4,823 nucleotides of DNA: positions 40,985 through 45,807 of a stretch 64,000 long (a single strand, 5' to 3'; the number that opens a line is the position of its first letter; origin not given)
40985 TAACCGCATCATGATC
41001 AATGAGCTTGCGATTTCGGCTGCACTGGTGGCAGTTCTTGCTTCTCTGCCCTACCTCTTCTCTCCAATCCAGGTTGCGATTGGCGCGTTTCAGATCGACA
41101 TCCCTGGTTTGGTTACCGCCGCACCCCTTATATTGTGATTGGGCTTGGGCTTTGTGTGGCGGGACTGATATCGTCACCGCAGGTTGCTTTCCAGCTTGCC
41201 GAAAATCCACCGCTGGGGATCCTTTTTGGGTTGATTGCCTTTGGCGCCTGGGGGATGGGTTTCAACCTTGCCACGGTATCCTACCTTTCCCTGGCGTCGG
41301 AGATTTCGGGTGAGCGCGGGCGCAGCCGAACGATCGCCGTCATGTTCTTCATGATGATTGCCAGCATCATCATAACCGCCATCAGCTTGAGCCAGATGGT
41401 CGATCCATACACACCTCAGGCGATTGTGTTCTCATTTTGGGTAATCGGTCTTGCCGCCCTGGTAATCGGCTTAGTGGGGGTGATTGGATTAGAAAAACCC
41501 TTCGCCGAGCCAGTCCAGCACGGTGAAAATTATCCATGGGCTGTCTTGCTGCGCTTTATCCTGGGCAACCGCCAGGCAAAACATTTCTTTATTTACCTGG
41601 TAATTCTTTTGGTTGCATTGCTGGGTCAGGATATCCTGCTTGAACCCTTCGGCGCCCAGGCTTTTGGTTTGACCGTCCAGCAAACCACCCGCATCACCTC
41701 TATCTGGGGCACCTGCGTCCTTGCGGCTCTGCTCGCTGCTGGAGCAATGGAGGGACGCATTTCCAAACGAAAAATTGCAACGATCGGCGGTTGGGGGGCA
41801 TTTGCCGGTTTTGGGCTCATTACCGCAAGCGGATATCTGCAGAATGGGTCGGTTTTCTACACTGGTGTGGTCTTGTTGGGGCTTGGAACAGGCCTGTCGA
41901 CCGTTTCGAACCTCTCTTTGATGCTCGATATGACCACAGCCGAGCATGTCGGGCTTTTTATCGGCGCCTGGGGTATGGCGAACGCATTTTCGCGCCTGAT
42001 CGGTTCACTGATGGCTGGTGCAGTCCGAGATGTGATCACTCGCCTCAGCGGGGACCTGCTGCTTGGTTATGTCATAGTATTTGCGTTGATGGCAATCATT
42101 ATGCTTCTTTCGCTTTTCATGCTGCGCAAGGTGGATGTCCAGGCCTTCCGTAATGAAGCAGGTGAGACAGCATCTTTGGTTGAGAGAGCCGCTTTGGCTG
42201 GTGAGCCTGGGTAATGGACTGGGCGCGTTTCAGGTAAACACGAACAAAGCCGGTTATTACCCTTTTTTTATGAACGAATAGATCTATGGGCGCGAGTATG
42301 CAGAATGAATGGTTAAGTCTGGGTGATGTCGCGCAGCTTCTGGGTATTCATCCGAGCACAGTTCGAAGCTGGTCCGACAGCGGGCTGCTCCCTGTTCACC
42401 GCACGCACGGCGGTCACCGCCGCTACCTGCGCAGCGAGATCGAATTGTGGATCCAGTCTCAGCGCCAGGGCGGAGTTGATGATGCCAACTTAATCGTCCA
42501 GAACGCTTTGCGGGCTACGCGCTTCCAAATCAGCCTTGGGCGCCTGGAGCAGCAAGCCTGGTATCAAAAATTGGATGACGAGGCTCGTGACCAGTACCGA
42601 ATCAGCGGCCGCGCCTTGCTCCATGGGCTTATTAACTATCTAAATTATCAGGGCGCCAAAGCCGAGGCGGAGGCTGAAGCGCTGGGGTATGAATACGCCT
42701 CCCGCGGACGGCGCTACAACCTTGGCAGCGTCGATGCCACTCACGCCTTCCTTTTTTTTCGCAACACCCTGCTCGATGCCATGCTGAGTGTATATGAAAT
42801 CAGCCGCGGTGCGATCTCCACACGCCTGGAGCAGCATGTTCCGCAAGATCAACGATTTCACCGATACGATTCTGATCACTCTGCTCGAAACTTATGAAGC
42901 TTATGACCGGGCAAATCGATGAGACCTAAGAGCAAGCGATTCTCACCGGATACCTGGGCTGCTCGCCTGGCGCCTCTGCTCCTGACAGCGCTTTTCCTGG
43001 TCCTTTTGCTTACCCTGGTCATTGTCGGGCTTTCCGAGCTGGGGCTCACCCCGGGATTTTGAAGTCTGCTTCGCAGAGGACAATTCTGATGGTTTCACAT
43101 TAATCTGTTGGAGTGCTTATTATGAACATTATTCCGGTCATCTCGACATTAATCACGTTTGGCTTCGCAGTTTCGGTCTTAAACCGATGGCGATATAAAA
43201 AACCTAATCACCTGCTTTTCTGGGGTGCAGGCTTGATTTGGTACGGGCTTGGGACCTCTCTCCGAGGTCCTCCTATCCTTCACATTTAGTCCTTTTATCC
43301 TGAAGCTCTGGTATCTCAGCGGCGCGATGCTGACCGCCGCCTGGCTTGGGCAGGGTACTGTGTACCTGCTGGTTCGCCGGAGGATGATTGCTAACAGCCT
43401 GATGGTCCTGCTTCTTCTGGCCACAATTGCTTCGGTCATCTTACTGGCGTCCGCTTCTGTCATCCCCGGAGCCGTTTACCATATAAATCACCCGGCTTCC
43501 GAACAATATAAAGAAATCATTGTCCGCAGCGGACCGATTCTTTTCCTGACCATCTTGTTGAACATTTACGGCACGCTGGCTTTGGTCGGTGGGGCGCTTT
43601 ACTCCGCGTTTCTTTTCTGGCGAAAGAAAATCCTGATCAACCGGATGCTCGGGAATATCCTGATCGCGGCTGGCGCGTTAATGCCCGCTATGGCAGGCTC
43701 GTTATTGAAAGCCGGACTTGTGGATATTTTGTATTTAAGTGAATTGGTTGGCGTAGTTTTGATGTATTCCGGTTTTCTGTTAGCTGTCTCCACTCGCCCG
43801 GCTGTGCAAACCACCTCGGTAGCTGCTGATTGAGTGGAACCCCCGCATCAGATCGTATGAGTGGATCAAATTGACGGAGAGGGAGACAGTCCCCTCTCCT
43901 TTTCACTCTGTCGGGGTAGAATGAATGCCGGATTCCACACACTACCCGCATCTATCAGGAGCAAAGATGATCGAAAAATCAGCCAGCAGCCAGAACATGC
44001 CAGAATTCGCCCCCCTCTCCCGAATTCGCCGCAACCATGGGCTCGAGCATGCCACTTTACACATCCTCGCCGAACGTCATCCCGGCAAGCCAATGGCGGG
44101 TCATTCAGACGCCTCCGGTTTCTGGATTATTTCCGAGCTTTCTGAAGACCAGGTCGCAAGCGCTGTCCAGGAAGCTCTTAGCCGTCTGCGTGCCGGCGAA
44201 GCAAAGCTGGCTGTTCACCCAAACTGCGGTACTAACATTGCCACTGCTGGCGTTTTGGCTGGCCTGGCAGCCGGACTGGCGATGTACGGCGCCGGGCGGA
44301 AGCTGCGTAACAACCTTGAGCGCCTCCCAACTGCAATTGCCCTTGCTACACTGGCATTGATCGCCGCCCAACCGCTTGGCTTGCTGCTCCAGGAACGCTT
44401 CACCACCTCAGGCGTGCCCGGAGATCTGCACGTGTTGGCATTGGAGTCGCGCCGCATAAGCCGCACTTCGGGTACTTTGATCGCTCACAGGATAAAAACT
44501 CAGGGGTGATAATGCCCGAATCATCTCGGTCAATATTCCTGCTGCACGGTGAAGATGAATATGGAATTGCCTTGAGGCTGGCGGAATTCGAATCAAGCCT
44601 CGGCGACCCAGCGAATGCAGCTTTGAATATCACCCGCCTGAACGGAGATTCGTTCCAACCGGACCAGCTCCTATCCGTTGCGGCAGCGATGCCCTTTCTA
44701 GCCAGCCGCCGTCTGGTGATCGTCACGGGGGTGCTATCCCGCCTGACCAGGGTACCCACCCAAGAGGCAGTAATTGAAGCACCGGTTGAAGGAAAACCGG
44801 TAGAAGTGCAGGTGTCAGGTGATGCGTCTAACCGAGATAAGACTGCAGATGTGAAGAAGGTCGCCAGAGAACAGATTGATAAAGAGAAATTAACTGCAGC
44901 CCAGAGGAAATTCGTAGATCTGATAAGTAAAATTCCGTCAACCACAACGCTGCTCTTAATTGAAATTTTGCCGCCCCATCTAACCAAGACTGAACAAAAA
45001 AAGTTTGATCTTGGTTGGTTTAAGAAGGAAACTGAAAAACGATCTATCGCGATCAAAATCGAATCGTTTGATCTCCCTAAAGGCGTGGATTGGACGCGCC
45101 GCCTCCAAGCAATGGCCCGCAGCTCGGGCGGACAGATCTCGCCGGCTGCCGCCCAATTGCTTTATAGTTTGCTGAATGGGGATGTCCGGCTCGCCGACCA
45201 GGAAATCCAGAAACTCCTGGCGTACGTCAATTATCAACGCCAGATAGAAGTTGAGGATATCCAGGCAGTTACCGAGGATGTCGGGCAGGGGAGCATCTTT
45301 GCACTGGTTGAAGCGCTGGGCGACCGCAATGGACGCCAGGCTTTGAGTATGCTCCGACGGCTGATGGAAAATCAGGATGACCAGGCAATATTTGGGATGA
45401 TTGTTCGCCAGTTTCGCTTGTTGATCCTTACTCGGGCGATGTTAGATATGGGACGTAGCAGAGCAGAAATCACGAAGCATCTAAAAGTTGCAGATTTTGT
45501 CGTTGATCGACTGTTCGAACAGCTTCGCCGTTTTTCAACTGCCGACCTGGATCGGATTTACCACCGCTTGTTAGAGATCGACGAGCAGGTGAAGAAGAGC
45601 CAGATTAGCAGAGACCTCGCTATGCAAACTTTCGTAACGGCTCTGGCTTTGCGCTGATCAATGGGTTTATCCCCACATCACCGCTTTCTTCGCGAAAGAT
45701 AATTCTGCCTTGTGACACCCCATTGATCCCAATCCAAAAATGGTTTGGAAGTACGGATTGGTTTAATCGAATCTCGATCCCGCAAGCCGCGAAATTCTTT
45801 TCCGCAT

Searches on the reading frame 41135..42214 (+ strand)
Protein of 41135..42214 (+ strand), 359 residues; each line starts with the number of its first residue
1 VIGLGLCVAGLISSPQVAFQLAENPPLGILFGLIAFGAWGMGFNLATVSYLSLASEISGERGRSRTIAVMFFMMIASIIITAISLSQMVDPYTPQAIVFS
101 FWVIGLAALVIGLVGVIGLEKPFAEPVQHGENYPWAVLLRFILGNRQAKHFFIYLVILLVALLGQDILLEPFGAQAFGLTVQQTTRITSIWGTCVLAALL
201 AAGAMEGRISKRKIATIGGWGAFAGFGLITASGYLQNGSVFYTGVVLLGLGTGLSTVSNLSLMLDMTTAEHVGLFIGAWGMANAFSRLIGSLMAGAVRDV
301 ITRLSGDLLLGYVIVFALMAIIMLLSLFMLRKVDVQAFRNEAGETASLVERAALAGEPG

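Call 12: search_protein_families(library=pfam, max_evalue=0.00001, proteins=[window:41135-42214:+])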
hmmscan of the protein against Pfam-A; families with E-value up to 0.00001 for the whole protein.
window:41135-42214:+ (359 aa): 2 families
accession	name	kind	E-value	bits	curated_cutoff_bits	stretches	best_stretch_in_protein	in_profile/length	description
PF03209.21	PUCC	-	1.4e-55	189.4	21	1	27-336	86-399/401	PUCC protein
PF07690.21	MFS_1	-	1.9e-20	73.5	33.4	2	3-290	68-346/347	Major Facilitator Superfamily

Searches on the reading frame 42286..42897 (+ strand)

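Call 14: search_protein_families(library=pfam, max_evalue=0.00001, proteins=[window:42286-42897:+])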
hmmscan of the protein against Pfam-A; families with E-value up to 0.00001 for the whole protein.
window:42286-42897:+ (203 aa): 3 families
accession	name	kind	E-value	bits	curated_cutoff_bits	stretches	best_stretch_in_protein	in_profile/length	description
PF12728.13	HTH_17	-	5.5e-15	55.8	27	1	9-60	1-51/51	Helix-turn-helix domain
PF00376.29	MerR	-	3.6e-12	46.3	28.2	1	13-47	3-38/38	MerR family regulatory protein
PF13411.12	MerR_1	-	2.2e-08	34.5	21.6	1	11-53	2-44/69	MerR HTH family regulatory protein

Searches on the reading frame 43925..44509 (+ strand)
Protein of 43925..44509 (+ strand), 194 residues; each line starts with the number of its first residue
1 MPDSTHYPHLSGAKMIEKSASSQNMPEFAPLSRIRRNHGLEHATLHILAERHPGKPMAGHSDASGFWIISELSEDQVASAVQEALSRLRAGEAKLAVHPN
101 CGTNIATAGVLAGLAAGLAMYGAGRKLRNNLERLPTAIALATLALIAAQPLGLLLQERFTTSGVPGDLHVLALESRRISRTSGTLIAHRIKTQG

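Call 14: search_protein_families(library=pfam, max_evalue=0.00001, proteins=[window:43925-44509:+])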
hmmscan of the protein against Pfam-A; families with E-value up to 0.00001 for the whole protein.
window:43925-44509:+ (194 aa): 1 family
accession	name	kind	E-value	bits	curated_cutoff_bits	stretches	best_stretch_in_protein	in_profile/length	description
PF19928.4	DUF6391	-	4e-40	137.5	33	1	33-170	1-131/134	Domain of unknown function (DUF6391)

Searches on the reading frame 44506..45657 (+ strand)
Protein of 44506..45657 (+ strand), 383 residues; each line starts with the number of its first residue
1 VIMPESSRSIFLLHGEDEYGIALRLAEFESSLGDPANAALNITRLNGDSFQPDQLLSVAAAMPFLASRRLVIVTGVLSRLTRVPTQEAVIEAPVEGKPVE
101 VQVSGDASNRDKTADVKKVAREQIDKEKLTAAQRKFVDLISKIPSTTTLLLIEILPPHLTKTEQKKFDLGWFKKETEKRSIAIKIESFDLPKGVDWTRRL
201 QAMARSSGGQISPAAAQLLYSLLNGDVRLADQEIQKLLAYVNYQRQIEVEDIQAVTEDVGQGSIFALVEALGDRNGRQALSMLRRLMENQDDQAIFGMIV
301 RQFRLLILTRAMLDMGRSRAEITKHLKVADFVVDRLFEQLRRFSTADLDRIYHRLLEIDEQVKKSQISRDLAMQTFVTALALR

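Call 14: search_protein_families(library=pfam, max_evalue=0.00001, proteins=[window:44506-45657:+])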
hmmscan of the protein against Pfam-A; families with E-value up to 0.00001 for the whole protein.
window:44506-45657:+ (383 aa): 1 family
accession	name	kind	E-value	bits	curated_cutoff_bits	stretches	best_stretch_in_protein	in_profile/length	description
PF21694.2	DNA_pol3_delta_C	-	3.3e-27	95.3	27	1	263-378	3-119/121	DNA polymerase III delta subunit, C-terminal domain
